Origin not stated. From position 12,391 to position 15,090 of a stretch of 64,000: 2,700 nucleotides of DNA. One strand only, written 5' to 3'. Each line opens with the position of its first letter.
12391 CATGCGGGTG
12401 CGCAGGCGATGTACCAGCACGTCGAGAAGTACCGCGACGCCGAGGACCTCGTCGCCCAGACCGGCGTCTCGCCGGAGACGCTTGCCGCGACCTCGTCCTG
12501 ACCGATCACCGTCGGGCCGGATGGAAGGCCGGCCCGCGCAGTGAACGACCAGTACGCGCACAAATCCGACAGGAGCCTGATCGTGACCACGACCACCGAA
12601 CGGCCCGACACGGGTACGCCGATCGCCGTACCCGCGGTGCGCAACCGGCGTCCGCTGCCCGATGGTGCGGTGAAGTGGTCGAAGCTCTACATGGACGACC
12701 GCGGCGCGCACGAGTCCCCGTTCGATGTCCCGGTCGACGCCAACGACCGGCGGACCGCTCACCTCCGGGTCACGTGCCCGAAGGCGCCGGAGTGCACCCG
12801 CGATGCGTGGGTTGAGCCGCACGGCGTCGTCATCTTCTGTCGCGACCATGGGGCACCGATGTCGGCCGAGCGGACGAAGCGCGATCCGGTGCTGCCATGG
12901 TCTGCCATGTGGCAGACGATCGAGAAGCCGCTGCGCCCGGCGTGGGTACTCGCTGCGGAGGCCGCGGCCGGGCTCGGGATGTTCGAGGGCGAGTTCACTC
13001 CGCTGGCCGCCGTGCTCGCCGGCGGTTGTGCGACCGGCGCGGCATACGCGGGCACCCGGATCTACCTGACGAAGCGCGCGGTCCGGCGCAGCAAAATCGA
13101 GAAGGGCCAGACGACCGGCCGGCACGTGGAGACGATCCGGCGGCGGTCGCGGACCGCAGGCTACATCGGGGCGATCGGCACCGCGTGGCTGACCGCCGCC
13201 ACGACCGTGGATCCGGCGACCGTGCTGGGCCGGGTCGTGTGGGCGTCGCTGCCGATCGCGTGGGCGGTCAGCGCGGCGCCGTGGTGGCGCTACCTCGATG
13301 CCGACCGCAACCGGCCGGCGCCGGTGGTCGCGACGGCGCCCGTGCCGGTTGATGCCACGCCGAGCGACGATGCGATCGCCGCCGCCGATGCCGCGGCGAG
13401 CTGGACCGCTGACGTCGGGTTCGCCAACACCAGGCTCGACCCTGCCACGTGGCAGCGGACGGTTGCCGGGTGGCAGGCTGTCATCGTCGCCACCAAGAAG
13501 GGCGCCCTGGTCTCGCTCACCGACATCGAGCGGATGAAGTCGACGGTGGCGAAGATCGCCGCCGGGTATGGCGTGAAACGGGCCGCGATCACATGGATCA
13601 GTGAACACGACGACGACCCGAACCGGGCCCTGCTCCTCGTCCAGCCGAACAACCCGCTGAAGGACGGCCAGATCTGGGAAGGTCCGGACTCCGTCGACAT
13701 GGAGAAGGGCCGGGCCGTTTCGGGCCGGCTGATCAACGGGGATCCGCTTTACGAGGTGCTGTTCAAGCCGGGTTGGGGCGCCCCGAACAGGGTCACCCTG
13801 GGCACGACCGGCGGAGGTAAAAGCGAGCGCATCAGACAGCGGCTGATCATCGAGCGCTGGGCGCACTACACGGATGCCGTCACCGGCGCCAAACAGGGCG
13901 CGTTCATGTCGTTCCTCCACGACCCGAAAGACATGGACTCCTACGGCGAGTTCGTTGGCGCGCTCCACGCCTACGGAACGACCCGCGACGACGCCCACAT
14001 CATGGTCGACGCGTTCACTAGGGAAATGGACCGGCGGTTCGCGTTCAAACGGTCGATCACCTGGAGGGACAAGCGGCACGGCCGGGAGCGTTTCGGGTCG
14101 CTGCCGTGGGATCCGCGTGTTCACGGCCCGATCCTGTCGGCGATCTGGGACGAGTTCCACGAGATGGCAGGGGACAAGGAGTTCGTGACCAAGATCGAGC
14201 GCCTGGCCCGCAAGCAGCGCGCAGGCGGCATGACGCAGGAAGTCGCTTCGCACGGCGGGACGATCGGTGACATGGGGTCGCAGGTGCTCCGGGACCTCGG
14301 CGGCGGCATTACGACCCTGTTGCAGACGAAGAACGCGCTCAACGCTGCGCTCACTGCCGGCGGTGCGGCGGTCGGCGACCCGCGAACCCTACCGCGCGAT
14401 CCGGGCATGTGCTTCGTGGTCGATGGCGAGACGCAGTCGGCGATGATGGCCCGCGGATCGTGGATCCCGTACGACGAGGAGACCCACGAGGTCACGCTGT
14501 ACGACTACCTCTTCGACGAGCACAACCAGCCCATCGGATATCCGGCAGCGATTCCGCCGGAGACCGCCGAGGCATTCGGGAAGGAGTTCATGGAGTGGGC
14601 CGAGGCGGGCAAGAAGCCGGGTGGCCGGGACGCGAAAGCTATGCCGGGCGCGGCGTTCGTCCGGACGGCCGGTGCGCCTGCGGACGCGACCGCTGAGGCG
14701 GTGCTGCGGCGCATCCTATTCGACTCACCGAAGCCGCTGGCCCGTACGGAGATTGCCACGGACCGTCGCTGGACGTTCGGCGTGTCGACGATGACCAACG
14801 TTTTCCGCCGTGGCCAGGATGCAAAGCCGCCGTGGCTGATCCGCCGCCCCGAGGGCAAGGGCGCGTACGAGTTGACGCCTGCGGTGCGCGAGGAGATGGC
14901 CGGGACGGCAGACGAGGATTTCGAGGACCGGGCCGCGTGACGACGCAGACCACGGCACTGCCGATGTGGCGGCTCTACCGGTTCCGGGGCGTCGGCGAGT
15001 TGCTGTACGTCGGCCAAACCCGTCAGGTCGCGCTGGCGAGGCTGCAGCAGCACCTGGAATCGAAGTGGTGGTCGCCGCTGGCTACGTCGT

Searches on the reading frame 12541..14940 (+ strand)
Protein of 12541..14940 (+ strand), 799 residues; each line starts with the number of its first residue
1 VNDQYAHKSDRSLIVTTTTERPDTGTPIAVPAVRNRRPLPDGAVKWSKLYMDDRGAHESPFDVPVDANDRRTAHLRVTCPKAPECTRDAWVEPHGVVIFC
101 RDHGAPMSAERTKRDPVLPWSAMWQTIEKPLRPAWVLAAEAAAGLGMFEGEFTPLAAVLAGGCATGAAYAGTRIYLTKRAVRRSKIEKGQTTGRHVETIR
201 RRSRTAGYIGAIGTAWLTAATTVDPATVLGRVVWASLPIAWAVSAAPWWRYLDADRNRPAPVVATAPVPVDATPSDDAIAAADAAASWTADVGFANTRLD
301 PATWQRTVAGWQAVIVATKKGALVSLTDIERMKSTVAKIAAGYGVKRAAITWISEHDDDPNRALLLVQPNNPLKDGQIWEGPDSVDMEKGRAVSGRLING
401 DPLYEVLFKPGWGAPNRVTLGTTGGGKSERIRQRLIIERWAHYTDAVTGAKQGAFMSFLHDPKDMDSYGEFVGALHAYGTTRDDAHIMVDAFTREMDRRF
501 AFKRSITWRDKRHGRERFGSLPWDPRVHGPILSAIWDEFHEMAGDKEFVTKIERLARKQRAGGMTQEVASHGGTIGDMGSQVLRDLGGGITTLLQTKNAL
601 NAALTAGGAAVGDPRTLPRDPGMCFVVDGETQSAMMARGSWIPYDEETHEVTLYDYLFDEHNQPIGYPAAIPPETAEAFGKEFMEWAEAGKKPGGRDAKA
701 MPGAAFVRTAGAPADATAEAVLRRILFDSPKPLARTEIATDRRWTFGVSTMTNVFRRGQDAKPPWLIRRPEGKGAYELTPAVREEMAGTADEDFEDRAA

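Call 13: search_protein_families(library=pfam, proteins=[window:12541-14940:+], max_evalue=0.01)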
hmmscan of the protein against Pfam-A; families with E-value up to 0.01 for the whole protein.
window:12541-14940:+ (799 aa): 0 families

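Call 14: search_protein_families(library=phrogs, proteins=[window:12541-14940:+], max_evalue=0.001)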
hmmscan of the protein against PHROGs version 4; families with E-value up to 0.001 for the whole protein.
window:12541-14940:+ (799 aa): 0 families

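Call 16: search_protein_families(library=ncbifam, proteins=[window:12541-14940:+], max_evalue=0.1)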
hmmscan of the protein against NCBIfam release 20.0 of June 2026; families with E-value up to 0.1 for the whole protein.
window:12541-14940:+ (799 aa): 0 families

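Call 29: search_solved_structures(query=window:12541-14937:+, max_evalue=1, show_alignments=2)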
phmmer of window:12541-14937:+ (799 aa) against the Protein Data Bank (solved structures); distinct sequences matched with E-value up to 1: 8.
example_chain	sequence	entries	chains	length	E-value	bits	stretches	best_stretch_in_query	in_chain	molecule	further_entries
1uyr_A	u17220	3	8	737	0.038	15.1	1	244-320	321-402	ACETYL-COA CARBOXYLASE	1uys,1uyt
1uyv_A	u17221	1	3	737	0.038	15.1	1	244-320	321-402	ACETYL-COA CARBOXYLASE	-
1w2x_A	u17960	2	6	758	0.04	15.1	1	244-320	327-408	ACETYL-COA CARBOXYLASE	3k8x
3pgq_A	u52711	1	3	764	0.04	15.1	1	244-320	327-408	Acetyl-CoA carboxylase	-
3h0j_A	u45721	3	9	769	0.041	15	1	244-320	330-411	Acetyl-CoA carboxylase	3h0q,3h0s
1od2_A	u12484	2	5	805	0.043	15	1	244-320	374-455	ACETYL-COENZYME A CARBOXYLASE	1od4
3tv5_A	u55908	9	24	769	0.066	14.3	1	244-317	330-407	Acetyl-CoA carboxylase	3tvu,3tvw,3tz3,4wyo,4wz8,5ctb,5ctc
5csk_A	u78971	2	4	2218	0.17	13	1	244-320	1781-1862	Acetyl-CoA carboxylase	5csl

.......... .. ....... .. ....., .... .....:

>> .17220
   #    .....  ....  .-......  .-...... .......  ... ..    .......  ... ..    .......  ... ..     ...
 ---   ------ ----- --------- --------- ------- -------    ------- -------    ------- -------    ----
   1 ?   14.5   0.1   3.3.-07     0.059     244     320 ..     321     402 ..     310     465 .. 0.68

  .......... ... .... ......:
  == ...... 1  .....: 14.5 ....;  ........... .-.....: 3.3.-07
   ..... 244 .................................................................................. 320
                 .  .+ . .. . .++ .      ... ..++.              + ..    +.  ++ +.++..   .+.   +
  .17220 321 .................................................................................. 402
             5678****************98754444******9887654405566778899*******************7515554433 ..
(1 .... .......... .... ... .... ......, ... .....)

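Call 30: find_homologous_proteins(query=window:12541-14937:+)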
Query window:12541-14937:+ (799 aa): 36 proteins with E <= 0.001 among 8000 candidates.
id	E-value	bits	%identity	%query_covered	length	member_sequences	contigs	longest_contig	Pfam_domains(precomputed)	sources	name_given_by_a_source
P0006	0.0e+0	1840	100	100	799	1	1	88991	-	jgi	jgi:hypothetical protein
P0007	0.0e+0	1353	74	97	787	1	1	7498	-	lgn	-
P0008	0.0e+0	1185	68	98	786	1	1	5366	-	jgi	-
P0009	0.0e+0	1086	63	96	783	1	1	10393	-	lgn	-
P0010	1.2e-290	984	58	97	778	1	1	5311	-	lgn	-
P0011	4.0e-248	844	52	94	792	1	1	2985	-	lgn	-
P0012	6.4e-242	823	50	98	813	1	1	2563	-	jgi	jgi:hypothetical protein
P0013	7.4e-240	816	51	96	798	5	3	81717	-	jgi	jgi:hypothetical protein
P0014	1.6e-237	809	53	95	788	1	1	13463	-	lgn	-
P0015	1.2e-235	802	51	95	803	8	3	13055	-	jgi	jgi:hypothetical protein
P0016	3.6e-230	784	48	98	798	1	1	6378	-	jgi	jgi:hypothetical protein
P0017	1.4e-228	779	49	97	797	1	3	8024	-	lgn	-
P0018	9.8e-227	773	50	94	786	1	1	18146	-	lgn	-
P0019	3.0e-226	771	50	95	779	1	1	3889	-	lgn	-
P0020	2.6e-225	768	49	94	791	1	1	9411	-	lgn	-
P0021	3.3e-217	741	51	89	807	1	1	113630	-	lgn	-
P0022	8.1e-213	727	50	92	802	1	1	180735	-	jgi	jgi:hypothetical protein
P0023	3.4e-210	718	47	95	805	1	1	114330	-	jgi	jgi:hypothetical protein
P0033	1.6e-166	574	42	96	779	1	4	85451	-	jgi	jgi:hypothetical protein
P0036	3.4e-159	550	41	95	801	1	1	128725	-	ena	-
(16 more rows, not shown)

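Call 34: find_related_loci(query=A2, collection=viral_contigs, flank=8000)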
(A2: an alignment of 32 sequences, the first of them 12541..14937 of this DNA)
Query A2 (799 aa) in viral_contigs; peptide patterns used: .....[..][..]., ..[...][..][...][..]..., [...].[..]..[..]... (x = any residue, [..] = any of these).
415 stretches matched a pattern; 3 encode a relative of the query (tblastn E <= 1e-3); 3 distinct loci.
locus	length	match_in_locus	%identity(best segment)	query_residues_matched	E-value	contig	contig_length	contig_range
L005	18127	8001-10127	40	13-696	1e-134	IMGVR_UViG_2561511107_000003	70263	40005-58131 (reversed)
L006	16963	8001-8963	29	348-684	4e-26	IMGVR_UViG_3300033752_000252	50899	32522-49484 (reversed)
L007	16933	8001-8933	25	336-664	2e-13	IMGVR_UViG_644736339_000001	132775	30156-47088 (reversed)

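Call 35: find_related_loci(query=A2, collection=genome_contigs, flank=8000)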
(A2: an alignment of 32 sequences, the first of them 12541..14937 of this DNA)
Query A2 (799 aa) in genome_contigs; peptide patterns used: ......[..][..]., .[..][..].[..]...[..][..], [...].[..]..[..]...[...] (x = any residue, [..] = any of these).
600 stretches matched a pattern (row limit reached: there are more); 4 encode a relative of the query (tblastn E <= 1e-3); 4 distinct loci.
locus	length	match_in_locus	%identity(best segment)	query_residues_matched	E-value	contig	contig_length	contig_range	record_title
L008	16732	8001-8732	27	386-627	4e-8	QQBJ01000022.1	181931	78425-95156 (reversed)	Mycolicibacterium moriokaense strain DSM 44221 scaffold_21, whole genome shotgun sequence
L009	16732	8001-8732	27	386-627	9e-8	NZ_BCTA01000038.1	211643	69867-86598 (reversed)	Mycolicibacterium novocastrense strain JCM18114, whole genome shotgun sequence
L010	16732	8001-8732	27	386-627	6e-7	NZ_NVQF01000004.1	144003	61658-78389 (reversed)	Mycolicibacterium palauense strain CECT 8779 NODE_4, whole genome shotgun sequence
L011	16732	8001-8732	27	386-627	6e-7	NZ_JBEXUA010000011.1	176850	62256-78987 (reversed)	Mycobacterium sp. NPDC006124 NPDC006124_278_B11.ctg-0011, whole genome shotgun sequence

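Call 36: find_related_loci(query=A2, collection=metagenome_contigs, flank=8000)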
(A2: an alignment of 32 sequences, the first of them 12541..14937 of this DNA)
Query A2 (799 aa) in metagenome_contigs; peptide patterns used: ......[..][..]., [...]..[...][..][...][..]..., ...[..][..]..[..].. (x = any residue, [..] = any of these).
600 stretches matched a pattern (row limit reached: there are more); 8 encode a relative of the query (tblastn E <= 1e-3); 8 distinct loci.
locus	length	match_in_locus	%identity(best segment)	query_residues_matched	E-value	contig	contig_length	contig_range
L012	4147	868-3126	48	47-773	0e+0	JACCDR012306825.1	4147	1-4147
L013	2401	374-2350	52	40-686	0e+0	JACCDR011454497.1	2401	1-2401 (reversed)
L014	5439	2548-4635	45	100-788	2e-165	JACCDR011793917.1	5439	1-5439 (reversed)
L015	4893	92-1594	53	223-733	9e-157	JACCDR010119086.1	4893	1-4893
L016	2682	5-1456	50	302-783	7e-147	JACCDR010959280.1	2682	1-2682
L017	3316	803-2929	39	36-744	1e-131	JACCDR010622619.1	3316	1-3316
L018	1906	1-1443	51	233-785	9e-111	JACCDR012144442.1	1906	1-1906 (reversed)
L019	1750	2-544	44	614-792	2e-34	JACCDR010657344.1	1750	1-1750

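Call 44: find_encoding_contigs(protein=P0007, flank=8000, max_places=2)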
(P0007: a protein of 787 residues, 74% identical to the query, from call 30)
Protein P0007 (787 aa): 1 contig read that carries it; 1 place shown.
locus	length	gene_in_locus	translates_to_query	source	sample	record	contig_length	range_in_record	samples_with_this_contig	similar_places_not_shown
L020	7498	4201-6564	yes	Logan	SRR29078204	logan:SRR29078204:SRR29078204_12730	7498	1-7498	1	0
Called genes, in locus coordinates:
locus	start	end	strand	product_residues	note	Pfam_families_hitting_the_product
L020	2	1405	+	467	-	?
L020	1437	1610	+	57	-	-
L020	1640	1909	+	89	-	-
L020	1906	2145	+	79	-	-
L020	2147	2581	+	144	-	-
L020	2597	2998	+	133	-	-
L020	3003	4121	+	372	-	-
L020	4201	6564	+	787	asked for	-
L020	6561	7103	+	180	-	-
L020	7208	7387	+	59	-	-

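Call 45: find_encoding_contigs(protein=P0009, flank=8000, max_places=2)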
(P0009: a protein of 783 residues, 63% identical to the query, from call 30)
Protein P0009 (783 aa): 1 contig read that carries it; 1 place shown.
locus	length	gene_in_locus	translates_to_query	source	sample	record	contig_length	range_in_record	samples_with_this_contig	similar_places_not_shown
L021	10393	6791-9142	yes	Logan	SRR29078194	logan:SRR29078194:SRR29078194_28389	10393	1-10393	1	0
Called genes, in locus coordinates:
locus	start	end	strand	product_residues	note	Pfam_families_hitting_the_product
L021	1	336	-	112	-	?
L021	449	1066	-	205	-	PF11645:PDDEXK_5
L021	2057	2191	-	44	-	-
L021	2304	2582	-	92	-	-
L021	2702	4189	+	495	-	-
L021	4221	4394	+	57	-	-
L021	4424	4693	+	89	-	-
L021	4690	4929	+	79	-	-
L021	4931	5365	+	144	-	-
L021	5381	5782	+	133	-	-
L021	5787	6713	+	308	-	-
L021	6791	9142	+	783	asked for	-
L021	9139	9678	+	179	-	-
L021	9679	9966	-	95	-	-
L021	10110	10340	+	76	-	-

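Call 46: find_encoding_contigs(protein=P0013, flank=8000, max_places=2)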
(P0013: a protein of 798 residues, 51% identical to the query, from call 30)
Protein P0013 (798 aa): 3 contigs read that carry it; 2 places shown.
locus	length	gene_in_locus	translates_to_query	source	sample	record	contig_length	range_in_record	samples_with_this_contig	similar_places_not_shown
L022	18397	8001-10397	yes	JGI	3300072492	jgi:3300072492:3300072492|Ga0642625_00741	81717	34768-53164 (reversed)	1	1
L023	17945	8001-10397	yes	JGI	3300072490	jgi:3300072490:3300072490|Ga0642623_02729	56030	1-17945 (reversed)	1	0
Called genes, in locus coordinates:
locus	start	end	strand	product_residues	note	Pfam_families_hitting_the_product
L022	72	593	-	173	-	-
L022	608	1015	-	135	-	PF12680:SnoaL_2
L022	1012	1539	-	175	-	-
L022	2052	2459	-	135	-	PF00392:GntR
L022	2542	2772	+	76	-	-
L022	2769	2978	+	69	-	-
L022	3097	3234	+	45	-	-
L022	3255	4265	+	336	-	-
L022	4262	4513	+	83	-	-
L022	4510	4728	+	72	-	-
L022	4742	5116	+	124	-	-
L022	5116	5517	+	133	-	-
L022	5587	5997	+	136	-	-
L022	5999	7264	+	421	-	-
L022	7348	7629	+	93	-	-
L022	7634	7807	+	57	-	-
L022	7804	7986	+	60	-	-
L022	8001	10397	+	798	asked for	-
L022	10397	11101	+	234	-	-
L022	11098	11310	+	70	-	-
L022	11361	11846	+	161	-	PF01152:Bac_globin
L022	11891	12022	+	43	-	-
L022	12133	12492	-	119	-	-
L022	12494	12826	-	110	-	PF26761:Acb5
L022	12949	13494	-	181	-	-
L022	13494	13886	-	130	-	-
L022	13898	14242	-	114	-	-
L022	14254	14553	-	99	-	-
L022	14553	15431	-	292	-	-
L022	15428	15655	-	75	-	-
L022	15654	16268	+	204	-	-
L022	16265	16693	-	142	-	-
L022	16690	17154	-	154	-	-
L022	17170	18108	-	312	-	-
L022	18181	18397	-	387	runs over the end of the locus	-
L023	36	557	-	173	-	-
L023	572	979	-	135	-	PF12680:SnoaL_2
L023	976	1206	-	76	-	-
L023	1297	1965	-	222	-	-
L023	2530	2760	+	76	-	-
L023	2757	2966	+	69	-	-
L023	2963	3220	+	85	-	-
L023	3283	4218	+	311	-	-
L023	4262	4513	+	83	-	-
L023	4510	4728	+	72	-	-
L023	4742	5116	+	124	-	-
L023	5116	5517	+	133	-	-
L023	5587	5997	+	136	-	-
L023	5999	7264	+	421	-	-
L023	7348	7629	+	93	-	-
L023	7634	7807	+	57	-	-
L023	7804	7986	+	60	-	-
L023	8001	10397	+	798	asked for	-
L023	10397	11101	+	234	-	-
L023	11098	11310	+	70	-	-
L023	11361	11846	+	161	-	PF01152:Bac_globin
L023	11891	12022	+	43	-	-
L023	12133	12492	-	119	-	-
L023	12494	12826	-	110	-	PF26761:Acb5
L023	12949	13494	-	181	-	-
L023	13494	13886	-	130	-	-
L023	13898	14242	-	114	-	-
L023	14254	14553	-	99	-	-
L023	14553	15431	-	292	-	-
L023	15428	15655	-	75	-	-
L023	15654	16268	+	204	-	-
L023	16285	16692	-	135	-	-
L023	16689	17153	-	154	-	-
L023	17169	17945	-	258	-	?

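Call 48: predict_structure(alignment_id=A2)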
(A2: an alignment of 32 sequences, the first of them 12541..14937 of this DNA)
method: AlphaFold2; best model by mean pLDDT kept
length: 799 residues; sequences in the alignment: 32
mean_pLDDT: 81.0   pTM: 0.54
mean pLDDT of the five models: 81.0, 79.6, 77.4, 76.8, 74.9
residues with pLDDT >= 90: 289; 70-90: 392; 50-70: 51; < 50: 67
segments of 3 or more residues with pLDDT < 50: 1-35, 111-116, 264-270, 699-715
pLDDT, mean of each block of 10 residues (from residue 1): 34 31 34 54 87 78 89 85 78 79 78 52 74 73 69 75 81 88 81 86 81 76 77 78 78 78 48 79 94 93 91 94 85 89 88 85 91 87 94 91 89 86 89 96 91 96 90 93 96 94 83 80 84 94 93 87 89 82 70 83 70 78 83 80 89 93 92 96 94 72 36 60 93 92 87 93 90 82 88 64
secondary structure, 60 per line:
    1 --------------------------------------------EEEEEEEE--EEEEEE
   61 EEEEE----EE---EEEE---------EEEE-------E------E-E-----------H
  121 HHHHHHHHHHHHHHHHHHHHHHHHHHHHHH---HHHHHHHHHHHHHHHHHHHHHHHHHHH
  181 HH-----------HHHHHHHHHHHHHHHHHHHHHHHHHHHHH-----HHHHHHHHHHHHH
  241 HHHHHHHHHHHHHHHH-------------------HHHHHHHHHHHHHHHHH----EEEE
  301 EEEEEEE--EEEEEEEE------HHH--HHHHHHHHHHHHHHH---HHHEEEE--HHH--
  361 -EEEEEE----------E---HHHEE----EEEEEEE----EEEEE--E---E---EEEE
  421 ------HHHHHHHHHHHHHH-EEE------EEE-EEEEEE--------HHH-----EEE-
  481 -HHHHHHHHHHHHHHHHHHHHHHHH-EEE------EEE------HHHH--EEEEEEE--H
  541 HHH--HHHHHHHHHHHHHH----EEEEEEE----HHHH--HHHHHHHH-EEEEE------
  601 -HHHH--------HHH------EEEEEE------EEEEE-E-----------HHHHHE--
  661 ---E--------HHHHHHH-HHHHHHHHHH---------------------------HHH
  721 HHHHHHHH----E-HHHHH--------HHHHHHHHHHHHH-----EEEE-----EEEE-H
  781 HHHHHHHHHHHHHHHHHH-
elements in order (helices of 4 or more, strands of 3 or more residues): E45-52 E55-65 E75-78 E88-91 H120-150 H154-182 H194-222 H228-256 H276-292 E297-307 E310-317 H329-343 E350-353 E362-367 E391-397 E402-406 E417-420 H427-440 E442-444 E451-453 E455-460 E477-479 H482-505 E507-509 E516-518 H525-528 E531-537 H540-543 H546-559 E564-570 H575-578 H581-588 E590-594 H602-605 E623-628 E635-639 H653-657 H673-679 H681-690 H718-728 H735-739 H748-760 E766-769 E775-778 H780-798

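Call 51: fold_search(model_id=the predicted structure, library=pdb)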
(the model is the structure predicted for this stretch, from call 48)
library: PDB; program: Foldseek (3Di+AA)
matches with E <= 10: 656; with E <= 0.001: 33
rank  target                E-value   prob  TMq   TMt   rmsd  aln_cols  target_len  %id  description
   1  2iut_A                5.4e-13  1.00  0.29  0.53   8.8       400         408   16  P. aeruginosa FtsK motor domain, dimeric (released 2006-08-29)
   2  6t8o_C                1.3e-11  1.00  0.29  0.54   7.8       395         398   16  Stalled FtsK motor domain bound to dsDNA end (released 2019-11-20)
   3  6o1x_A                2.1e-11  1.00  0.33  0.68   5.9       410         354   14  Structure of pCW3 conjugation coupling protein TcpA monomer form with ATPgS (released 2020-02-26)
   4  6t8o_A                2.1e-11  1.00  0.29  0.55   8.4       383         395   16  Stalled FtsK motor domain bound to dsDNA end (released 2019-11-20)
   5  6t8b_C                3.2e-11  1.00  0.29  0.54   9.4       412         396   16  FtsK motor domain with dsDNA, translocating state (released 2019-11-20)
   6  2ius_D                3.8e-11  1.00  0.32  0.58   8.2       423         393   16  E. coli FtsK motor domain (released 2006-08-29)
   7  2ius_E                4.2e-11  1.00  0.32  0.61   7.3       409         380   15  E. coli FtsK motor domain (released 2006-08-29)
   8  6t8g_F                4.2e-11  1.00  0.29  0.54   8.2       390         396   15  Stalled FtsK motor domain bound to dsDNA (released 2019-11-20)
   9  2ius_A                4.4e-11  1.00  0.30  0.57   8.0       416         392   15  E. coli FtsK motor domain (released 2006-08-29)
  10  2ius_F                4.7e-11  1.00  0.32  0.61   7.1       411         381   16  E. coli FtsK motor domain (released 2006-08-29)
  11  6t8g_A                4.9e-11  1.00  0.31  0.57   8.4       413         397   16  Stalled FtsK motor domain bound to dsDNA (released 2019-11-20)
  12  6t8g_C                7.2e-11  1.00  0.29  0.55   8.3       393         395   16  Stalled FtsK motor domain bound to dsDNA (released 2019-11-20)
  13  6t8b_D                1.1e-10  1.00  0.29  0.54   8.7       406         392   16  FtsK motor domain with dsDNA, translocating state (released 2019-11-20)
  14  6o1w_B                1.2e-10  1.00  0.31  0.66   5.6       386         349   15  Structure of pCW3 conjugation coupling protein TcpA monomer orthorhombic crystal form (released 2020-02-26)
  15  4nh0_A                1.9e-10  1.00  0.27  0.25   6.3       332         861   20  Cytoplasmic domain of the Thermomonospora curvata Type VII Secretion ATPase EccC (released 2015-02-11)
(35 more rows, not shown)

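Call 62: search_protein_families(library=pfam, proteins=[L007:4159-5262:+, L022:3255-4265:+, L023:3283-4218:+, L005:3090-4640:+, L006:1378-2607:+, L021:2702-4189:+], max_evalue=0.05)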
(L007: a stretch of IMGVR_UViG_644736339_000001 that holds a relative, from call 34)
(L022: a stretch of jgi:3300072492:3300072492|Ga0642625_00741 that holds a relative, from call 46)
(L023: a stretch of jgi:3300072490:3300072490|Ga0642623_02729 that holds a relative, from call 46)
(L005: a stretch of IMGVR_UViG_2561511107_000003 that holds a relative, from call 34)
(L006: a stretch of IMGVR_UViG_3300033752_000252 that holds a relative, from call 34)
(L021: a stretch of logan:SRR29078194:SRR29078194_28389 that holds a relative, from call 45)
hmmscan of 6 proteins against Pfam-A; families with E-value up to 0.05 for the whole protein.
L007:4159-5262:+ (367 aa): 1 family
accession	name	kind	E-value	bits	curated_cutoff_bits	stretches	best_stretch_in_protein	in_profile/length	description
PF10935.13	DUF2637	-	2.8e-51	174.1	22.8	1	26-183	2-152/161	Protein of unknown function (DUF2637)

L022:3255-4265:+ (336 aa): 1 family
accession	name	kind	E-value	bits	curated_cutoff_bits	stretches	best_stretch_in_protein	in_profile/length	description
PF10935.13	DUF2637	-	0.0018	18.7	22.8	1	79-190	5-134/161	Protein of unknown function (DUF2637)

L023:3283-4218:+ (311 aa): 0 families

L005:3090-4640:+ (516 aa): 0 families

L006:1378-2607:+ (409 aa): 0 families

L021:2702-4189:+ (495 aa): 0 families

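Call 69: find_encoding_contigs(protein=P0022, flank=8000, max_places=1)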
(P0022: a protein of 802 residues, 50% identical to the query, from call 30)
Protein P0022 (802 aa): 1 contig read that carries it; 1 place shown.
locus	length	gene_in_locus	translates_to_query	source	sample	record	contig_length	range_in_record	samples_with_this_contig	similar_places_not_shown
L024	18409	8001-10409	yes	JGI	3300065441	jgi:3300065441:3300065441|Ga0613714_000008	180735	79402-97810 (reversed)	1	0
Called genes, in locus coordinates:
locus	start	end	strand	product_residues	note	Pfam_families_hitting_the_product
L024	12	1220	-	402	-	-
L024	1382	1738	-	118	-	PF00392:GntR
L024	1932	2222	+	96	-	-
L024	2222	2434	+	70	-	-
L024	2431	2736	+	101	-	-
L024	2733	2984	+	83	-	-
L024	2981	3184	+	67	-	-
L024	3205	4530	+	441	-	-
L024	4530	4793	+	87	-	-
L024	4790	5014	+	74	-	-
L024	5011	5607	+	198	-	-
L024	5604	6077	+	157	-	-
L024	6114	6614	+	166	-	-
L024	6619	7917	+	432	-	-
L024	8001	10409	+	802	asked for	-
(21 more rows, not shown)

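Call 70: find_encoding_contigs(protein=P0023, flank=8000, max_places=1)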
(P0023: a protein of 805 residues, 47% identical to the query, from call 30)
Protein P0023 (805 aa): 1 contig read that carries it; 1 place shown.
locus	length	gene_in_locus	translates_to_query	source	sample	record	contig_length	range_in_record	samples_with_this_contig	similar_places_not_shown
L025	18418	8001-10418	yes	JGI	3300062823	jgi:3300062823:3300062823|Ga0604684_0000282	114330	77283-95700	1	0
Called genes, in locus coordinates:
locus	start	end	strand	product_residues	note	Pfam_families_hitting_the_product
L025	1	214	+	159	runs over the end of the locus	-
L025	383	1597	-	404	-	-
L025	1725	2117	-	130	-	PF00392:GntR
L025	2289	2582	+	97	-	-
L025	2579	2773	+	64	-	-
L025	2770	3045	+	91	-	-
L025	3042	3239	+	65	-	-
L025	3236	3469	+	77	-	-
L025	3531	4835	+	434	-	-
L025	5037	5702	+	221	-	-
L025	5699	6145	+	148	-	-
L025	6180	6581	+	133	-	-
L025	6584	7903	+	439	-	-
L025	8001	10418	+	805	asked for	-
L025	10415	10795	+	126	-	-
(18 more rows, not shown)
